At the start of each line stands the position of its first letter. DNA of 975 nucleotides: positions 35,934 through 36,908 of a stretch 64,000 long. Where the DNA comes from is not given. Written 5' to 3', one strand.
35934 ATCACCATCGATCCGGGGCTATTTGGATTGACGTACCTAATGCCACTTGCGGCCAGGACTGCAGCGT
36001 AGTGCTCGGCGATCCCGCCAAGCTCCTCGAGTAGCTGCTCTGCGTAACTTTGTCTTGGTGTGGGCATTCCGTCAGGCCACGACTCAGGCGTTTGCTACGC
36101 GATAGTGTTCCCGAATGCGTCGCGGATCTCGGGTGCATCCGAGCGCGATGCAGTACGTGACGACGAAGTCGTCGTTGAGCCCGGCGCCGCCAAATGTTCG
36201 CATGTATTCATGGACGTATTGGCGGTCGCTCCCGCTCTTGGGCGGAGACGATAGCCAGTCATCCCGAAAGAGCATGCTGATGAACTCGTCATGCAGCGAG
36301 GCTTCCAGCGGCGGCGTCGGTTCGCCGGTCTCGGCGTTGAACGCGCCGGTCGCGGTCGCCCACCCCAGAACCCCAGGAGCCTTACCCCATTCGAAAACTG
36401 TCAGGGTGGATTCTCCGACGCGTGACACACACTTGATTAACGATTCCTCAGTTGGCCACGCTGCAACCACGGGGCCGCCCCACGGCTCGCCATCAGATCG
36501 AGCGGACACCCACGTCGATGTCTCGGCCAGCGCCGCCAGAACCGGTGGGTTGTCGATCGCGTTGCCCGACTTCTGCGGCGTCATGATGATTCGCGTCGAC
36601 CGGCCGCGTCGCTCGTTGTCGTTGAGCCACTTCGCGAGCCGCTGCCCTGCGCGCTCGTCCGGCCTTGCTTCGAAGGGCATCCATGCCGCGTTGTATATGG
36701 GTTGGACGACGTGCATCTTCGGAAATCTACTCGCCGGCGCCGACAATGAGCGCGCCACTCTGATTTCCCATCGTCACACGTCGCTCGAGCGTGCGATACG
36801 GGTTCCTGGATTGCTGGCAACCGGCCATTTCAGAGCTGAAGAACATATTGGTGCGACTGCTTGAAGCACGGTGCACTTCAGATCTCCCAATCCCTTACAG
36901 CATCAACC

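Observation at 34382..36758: Uncharacterised three-gene operon centred on a PIN nuclease in the transposon cargo: candidate novel defence/conflict system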

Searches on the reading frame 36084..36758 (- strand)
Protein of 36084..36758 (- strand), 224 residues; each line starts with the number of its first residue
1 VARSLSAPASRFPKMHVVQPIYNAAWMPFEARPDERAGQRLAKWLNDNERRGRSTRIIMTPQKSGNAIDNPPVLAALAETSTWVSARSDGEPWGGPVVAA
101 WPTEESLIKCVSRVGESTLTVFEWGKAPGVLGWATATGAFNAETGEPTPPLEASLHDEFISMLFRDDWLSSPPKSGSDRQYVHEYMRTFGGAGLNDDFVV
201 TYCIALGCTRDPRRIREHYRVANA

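Call 3: search_protein_families(library=pfam, proteins=[window:36084-36758:-], max_evalue=1)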
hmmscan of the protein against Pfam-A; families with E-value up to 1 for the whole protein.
window:36084-36758:- (224 aa): 0 families

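Call 4: search_protein_families(library=padloc, proteins=[window:36084-36758:-], max_evalue=1)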
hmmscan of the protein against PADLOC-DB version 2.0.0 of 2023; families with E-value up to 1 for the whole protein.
window:36084-36758:- (224 aa): 0 families

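Call 5: search_protein_families(library=ncbifam, proteins=[window:36084-36758:-], max_evalue=1)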
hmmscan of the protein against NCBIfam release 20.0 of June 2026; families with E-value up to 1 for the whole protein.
window:36084-36758:- (224 aa): 0 families

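Call 15: find_homologous_proteins(query=window:36084-36758:-)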
Query window:36084-36758:- (224 aa): 25 proteins with E <= 0.001 among 581 candidates.
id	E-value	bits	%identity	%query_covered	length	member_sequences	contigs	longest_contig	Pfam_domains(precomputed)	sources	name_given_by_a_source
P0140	3.7e-142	490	100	94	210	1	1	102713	-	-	-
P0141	1.2e-116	406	84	94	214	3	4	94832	-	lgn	-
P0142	5.0e-112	391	82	93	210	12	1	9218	-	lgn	-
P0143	2.4e-109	382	84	88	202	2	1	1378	-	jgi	-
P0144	1.1e-108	380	79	93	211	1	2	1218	-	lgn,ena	-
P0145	6.8e-95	335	87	74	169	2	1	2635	-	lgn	-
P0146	1.6e-91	324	77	82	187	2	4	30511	-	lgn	-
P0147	8.8e-69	249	58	92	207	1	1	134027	-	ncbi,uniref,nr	ncbi:hypothetical protein MSM1_20375 [Mycobacterium sp. SM1]|uniref:hypothetical protein n=1 Tax=Myc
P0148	1.5e-67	245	56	88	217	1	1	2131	-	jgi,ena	jgi:hypothetical protein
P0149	3.7e-67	244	81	59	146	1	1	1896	-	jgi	jgi:hypothetical protein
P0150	2.6e-66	241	56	90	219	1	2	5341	-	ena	-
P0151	1.5e-65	239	52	93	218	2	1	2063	-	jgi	jgi:hypothetical protein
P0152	7.9e-64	233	54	88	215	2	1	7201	-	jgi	jgi:hypothetical protein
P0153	9.6e-63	230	52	93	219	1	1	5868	-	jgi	jgi:hypothetical protein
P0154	2.8e-61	225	56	88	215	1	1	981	-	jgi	jgi:hypothetical protein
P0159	8.1e-47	178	46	90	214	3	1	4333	-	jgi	jgi:hypothetical protein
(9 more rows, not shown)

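Call 16: find_encoding_contigs(protein=P0141, flank=6000, max_places=4)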
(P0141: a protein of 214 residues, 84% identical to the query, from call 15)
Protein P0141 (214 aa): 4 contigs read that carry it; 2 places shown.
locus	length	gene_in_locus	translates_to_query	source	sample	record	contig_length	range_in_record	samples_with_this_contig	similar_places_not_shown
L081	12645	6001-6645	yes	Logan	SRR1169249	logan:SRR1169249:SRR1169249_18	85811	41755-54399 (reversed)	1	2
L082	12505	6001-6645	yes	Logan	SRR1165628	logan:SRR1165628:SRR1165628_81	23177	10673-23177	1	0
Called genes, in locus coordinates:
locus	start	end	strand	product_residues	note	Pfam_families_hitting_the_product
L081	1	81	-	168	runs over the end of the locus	-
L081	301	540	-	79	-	-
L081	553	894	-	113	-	-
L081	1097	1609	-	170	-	PF13730:HTH_36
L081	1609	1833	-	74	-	PF12728:HTH_17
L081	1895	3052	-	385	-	PF26003:Integrase_N_phage, PF22022:Phage_int_M (weak), PF00589:Phage_integrase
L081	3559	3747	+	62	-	-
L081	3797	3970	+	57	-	-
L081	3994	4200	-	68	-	-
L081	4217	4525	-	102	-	-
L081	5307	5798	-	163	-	-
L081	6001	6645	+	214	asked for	-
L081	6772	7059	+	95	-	-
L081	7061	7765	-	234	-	-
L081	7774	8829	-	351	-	-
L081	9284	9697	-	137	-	-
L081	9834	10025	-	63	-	-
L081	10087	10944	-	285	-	-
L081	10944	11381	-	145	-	-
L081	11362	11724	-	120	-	-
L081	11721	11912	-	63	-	-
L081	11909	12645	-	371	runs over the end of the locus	PF13481:AAA_25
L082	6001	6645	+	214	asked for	-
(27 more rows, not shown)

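Call 17: find_encoding_contigs(protein=P0147, flank=6000, max_places=3)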
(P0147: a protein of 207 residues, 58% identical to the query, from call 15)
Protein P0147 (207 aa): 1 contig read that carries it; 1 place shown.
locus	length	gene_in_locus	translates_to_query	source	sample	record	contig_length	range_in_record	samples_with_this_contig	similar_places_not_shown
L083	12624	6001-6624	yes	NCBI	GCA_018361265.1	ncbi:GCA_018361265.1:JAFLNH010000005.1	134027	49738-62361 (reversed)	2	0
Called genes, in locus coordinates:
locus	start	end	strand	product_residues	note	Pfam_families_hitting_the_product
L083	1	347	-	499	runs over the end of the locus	PF00589:Phage_integrase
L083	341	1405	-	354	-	PF02899:Phage_int_SAM_1, PF13495:Phage_int_SAM_4 (faint), PF00589:Phage_integrase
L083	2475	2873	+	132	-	PF01797:Y1_Tnp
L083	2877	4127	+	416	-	PF12323:HTH_OrfB_IS605, PF01385:OrfB_IS605, PF07282:Cas12f1-like_TNB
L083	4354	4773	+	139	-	-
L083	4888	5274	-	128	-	PF01850:PIN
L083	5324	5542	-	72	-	-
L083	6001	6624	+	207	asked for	-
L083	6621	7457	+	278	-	-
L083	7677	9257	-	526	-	PF00069:Pkinase, PF07714:PK_Tyr_Ser-Thr, PF17667:Pkinase_fungal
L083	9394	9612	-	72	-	-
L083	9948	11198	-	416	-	PF12323:HTH_OrfB_IS605, PF01385:OrfB_IS605, PF07282:Cas12f1-like_TNB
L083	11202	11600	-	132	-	PF01797:Y1_Tnp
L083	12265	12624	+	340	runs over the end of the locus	-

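Call 29: search_protein_families(library=phrogs, proteins=[window:36084-36758:-], max_evalue=1)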
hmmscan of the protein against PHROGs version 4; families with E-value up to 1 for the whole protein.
window:36084-36758:- (224 aa): 1 family
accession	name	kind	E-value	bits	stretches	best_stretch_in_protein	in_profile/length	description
phrog_10563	-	unknown function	0.19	12.6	0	9-78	99-167/181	-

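Call 33: search_solved_structures(query=A2, max_evalue=5)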
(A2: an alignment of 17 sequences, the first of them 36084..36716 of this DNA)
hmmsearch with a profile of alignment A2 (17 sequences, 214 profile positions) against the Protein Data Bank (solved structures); distinct sequences matched with E-value up to 5: 1.
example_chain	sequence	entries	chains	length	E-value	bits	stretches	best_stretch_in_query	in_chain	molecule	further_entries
5y5a_A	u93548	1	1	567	0.38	13.2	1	125-183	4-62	KLLA0F20702p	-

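Call 43: predict_structure(alignment_id=A2)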
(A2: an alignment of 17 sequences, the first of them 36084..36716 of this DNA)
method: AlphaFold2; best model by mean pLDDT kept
length: 210 residues; sequences in the alignment: 17
mean_pLDDT: 87.9   pTM: 0.88
mean pLDDT of the five models: 87.9, 86.2, 83.5, 83.3, 75.3
residues with pLDDT >= 90: 120; 70-90: 70; 50-70: 19; < 50: 1
segments of 3 or more residues with pLDDT < 50: none
pLDDT, mean of each block of 10 residues (from residue 1): 75 92 95 82 76 73 84 67 89 90 91 87 97 97 93 87 91 97 96 92 96
secondary structure, 60 per line:
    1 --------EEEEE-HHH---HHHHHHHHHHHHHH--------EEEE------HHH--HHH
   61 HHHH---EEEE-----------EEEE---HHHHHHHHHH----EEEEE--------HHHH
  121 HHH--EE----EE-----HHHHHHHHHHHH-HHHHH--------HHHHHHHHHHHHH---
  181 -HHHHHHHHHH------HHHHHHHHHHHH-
elements in order: E9-13 H21-34 E43-46 H58-64 E68-71 E83-86 H90-99 E104-108 H117-123 H139-150 H152-156 H165-177 H182-191 H198-209

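Call 46: fold_search(model_id=the predicted structure, library=pdb)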
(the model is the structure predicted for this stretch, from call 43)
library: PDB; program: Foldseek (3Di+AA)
matches with E <= 10: 809; with E <= 0.001: 0
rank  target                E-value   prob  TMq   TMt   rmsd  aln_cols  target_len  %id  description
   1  9n6x_LX               4.0e-03  0.89  0.36  0.11  14.7       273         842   10  SSU processome maturation and disassembly, State B (released 2025-11-05)
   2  9g33_JB               4.3e-03  0.84  0.35  0.11  14.1       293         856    8  Stalled 90S - Utp23-Krr1-deltaC3 (released 2025-06-18)
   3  7mq8_NJ               5.5e-03  0.94  0.37  0.12  12.6       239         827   10  Cryo-EM structure of the human SSU processome, state pre-A1 (released 2021-09-22)
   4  9n73_LX               5.8e-03  0.90  0.37  0.12  14.1       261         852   10  SSU processome maturation and disassembly, State G (released 2025-10-29)
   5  7mq8_NK               8.9e-03  0.75  0.35  0.12  14.2       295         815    9  Cryo-EM structure of the human SSU processome, state pre-A1 (released 2021-09-22)
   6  9n73_LY               1.1e-02  0.75  0.34  0.11  14.2       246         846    8  SSU processome maturation and disassembly, State G (released 2025-10-29)
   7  9g33_JA               1.7e-02  0.66  0.33  0.10  13.2       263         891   11  Stalled 90S - Utp23-Krr1-deltaC3 (released 2025-06-18)
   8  6lkx_A                2.4e-02  0.84  0.28  0.15   5.0       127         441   16  The structure of PRRSV helicase (released 2020-05-27)
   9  6lkx_B                2.8e-02  0.82  0.28  0.15   4.9       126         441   17  The structure of PRRSV helicase (released 2020-05-27)
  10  6ke6_RL               2.8e-02  0.72  0.34  0.11  10.3       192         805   10  3.4 angstrom cryo-EM structure of yeast 90S small subunit preribosome (released 2020-08-05)
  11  9b0e_A                3.4e-02  0.60  0.35  0.11  13.8       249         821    9  Cryo-EM Structure of E.coli produced recombinant N-acetyltransferase 10 (NAT10) in complex with cytidine-amide-CoA bis (released 2024-09-11)
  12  4db2_A                4.1e-02  0.18  0.23  0.20  15.6       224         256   12  Mss116p DEAD-box helicase domain 2 bound to an RNA duplex (released 2012-08-29)
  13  2zpa_B                4.3e-02  0.85  0.29  0.11   5.0       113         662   18  Crystal Structure of tRNA(Met) Cytidine Acetyltransferase (released 2009-04-07)
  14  2fdc_B                4.6e-02  0.82  0.29  0.13   5.6       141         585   11  Structural Basis of DNA Damage Recognition and Processing by UvrB: crystal structure of a UvrB/DNA complex (released 2006-03-14)
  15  5kap_B                4.6e-02  0.69  0.27  0.32   5.8       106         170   18  Trypanosome brucei Hypoxanthine-guanine phosphoribosyltranferase in complex with a 9-(4-(phosphonobutil)hypoxanthine (released 2016-11-09)
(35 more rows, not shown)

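Call 51: find_encoding_contigs(protein=P0152, flank=5000, max_places=2)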
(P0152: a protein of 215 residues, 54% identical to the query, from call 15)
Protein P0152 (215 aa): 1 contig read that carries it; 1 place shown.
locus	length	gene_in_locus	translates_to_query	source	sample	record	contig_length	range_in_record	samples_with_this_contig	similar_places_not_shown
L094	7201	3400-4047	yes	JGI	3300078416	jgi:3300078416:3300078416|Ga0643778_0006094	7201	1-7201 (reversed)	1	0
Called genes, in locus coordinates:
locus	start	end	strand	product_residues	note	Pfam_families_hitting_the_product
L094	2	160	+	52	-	?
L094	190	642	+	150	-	-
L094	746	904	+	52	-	-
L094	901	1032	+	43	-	-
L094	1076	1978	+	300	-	PF02481:DNA_processg_A, PF18306:LDcluster4 (faint)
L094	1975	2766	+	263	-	-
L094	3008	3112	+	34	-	-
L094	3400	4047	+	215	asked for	-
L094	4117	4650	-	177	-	-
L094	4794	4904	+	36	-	-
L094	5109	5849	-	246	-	-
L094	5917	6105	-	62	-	-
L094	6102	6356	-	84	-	-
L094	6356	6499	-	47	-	-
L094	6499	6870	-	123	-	PF21848:DUF6907 (weak)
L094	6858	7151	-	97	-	-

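Call 52: find_encoding_contigs(protein=P0153, flank=5000, max_places=2)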
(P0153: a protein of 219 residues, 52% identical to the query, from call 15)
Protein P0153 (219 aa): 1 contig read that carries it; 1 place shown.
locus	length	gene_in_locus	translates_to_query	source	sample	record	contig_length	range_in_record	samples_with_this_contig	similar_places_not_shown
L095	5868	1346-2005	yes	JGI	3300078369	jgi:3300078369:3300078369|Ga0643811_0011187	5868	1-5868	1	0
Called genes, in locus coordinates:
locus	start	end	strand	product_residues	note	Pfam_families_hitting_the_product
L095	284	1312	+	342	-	PF10546:P63C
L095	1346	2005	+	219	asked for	-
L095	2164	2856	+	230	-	PF14487:DarT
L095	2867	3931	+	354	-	PF01661:Macro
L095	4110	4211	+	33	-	-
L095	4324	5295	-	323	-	PF04909:Amidohydro_2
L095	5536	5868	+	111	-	?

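Call 53: find_encoding_contigs(protein=P0159, flank=5000, max_places=2)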
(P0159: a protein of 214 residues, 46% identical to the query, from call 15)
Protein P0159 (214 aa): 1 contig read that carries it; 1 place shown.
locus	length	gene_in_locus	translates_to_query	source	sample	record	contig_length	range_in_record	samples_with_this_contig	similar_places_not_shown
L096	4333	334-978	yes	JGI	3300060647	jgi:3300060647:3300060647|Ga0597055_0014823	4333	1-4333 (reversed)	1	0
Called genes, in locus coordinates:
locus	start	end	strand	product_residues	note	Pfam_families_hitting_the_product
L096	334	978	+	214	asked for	-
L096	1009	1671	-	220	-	-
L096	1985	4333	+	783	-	?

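Call 54: find_related_loci(query=A2, collection=viral_contigs, flank=6000)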
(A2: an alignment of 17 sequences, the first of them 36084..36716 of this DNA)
Query A2 (210 aa) in viral_contigs; peptide patterns used: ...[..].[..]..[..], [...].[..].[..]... (x = any residue, [..] = any of these).
50 stretches matched a pattern, but none encodes a relative of the query by tblastn (E <= 1e-3).

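Call 56: find_related_loci(query=A2, collection=metagenome_contigs, flank=5000)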
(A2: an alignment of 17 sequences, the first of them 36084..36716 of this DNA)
Query A2 (210 aa) in metagenome_contigs; peptide patterns used: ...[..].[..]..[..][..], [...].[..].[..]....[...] (x = any residue, [..] = any of these).
213 stretches matched a pattern; 5 encode a relative of the query (tblastn E <= 1e-3); 5 distinct loci.
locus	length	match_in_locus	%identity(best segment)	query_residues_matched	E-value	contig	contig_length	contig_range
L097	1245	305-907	51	8-208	2e-66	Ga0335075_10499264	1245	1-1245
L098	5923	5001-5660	32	3-210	5e-26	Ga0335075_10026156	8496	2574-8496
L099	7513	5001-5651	33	3-208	2e-25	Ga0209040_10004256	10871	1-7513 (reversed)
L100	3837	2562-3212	31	3-208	3e-24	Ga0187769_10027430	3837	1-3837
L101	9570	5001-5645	31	8-208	7e-20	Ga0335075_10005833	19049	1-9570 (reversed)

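Call 60: search_protein_families(library=pfam, proteins=[L083:6621-7454:+, L081:6772-7056:+, L081:7774-8826:-, L094:1975-2763:+, L094:4117-4647:-, L099:3653-4906:+, L099:5820-6242:+, L101:3405-3710:-, L101:6030-7760:+, L098:3060-4559:+], max_evalue=0.01)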
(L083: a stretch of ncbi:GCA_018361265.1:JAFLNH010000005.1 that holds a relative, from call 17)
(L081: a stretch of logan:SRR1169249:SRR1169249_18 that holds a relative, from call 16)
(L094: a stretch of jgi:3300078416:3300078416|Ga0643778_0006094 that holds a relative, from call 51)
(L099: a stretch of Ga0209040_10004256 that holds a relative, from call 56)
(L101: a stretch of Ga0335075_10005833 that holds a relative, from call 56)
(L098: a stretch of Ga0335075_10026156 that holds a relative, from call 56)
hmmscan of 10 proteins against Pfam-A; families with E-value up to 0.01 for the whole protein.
L083:6621-7454:+ (278 aa): 0 families

L081:6772-7056:+ (95 aa): 0 families

L081:7774-8826:- (350 aa): 0 families

L094:1975-2763:+ (263 aa): 1 family
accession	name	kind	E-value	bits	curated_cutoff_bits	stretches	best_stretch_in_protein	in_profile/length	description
PF00156.33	Pribosyltran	-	0.00036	20.3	26.3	1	164-225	66-124/158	Phosphoribosyl transferase domain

L094:4117-4647:- (176 aa): 0 families

L099:3653-4906:+ (418 aa): 1 family
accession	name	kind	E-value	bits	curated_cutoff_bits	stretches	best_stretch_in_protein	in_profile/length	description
PF00067.27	p450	-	1.5e-24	87.1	22.8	1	242-387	254-429/462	Cytochrome P450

L099:5820-6242:+ (141 aa): 1 family
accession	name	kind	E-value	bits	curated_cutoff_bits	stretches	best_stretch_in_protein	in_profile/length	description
PF05305.19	DUF732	-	2e-10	41.3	22.4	1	70-138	4-71/72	Protein of unknown function (DUF732)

L101:3405-3710:- (101 aa): 1 family
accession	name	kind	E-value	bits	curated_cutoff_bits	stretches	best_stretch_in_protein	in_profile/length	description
PF05305.19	DUF732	-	2.4e-15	57.1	22.4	1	26-98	2-72/72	Protein of unknown function (DUF732)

L101:6030-7760:+ (577 aa): 9 families
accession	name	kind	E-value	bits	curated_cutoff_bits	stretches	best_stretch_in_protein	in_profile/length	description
PF14032.12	PknH_C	-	4.1e-50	170.7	27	1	390-574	1-187/187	PknH-like extracellular domain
PF00069.31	Pkinase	-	1.9e-45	155.8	31.7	1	16-263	1-253/263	Protein kinase domain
PF07714.23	PK_Tyr_Ser-Thr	-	1.3e-27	97.2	23.1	1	18-262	3-249/258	Protein tyrosine and serine/threonine kinase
PF01636.29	APH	-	2.7e-08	34.3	23.2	2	130-163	166-200/239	Phosphotransferase enzyme family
PF06293.20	Kdo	-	5.1e-06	26.5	21.3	1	95-162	99-171/207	Lipopolysaccharide kinase (Kdo/WaaP) family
PF17667.7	Pkinase_fungal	-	0.00014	21.2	24.1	1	130-204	303-382/387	Fungal protein kinase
PF19974.5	TCAD9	-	0.0027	17.4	40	1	111-158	279-322/429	Ternary complex associated domain 9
PF03109.22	ABC1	-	0.0036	16.9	22.9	1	119-166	172-220/244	ABC1 atypical kinase-like domain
PF01163.29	RIO1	-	0.0044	17.1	22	1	91-158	83-149/187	RIO domain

L098:3060-4559:+ (500 aa): 2 families
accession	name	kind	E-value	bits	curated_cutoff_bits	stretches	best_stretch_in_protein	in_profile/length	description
PF00069.31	Pkinase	-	5.4e-27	95.3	31.7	1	29-261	10-259/263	Protein kinase domain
PF07714.23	PK_Tyr_Ser-Thr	-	2.3e-24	86.5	23.1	1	58-263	45-258/258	Protein tyrosine and serine/threonine kinase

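Call 68: fold_search(model_id=the predicted structure, library=viral)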
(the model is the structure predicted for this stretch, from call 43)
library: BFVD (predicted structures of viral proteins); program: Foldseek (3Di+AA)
matches with E <= 10: 854; with E <= 0.001: 0
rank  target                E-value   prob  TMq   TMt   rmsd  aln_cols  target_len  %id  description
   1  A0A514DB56            6.5e-03  0.99  0.32  0.15   4.9       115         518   10  (+)RNA virus helicase C-terminal domain-containing protein (Fragment) [Riboviria sp.]
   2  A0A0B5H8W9            1.4e-02  0.93  0.30  0.29   7.1       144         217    9  PhoH-like protein [Vibrio phage phi 3]
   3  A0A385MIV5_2          1.4e-02  0.80  0.32  0.06  10.2       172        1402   11  Polyprotein [Cluster bean endornavirus 1]
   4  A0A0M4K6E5            1.6e-02  0.90  0.29  0.23   5.8       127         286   11  (no name in the UniProt tables at hand)
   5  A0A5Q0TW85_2          1.6e-02  0.72  0.33  0.06  15.8       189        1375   12  RNA-dependent RNA polymerase (Fragment) [Forneby virus]
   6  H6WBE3                1.6e-02  0.47  0.30  0.08  14.4       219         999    9  (no name in the UniProt tables at hand)
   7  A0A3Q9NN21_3          2.2e-02  0.57  0.29  0.07  13.8       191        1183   10  (no name in the UniProt tables at hand)
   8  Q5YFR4                2.3e-02  0.75  0.35  0.26   8.3       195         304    6  Uncharacterized protein [Singapore grouper iridovirus]
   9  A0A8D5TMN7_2          2.3e-02  0.38  0.29  0.08  14.5       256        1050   12  (no name in the UniProt tables at hand)
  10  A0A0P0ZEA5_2          2.6e-02  0.41  0.30  0.08  17.7       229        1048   12  Polyprotein [Rosellinia necatrix endornavirus 1]
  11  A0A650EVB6            3.0e-02  0.54  0.32  0.23  14.1       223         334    9  Terminase large subunit [Lactococcus phage CHPC967]
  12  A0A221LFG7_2          3.2e-02  0.57  0.22  0.06  11.4       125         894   13  Putative replicase [Barns Ness breadcrumb sponge hepe-like virus 1]
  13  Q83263                3.2e-02  0.51  0.30  0.19  14.5       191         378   16  RNA1 protein [Cucumber mosaic virus]
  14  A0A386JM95            3.4e-02  0.57  0.32  0.12  16.5       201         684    9  Polyprotein (Fragment) [Phaseolus vulgaris alphaendornavirus 1]
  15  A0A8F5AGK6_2          3.4e-02  0.21  0.27  0.07  17.6       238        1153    9  Polyprotein (Fragment) [Rhizoctonia solani endornavirus]
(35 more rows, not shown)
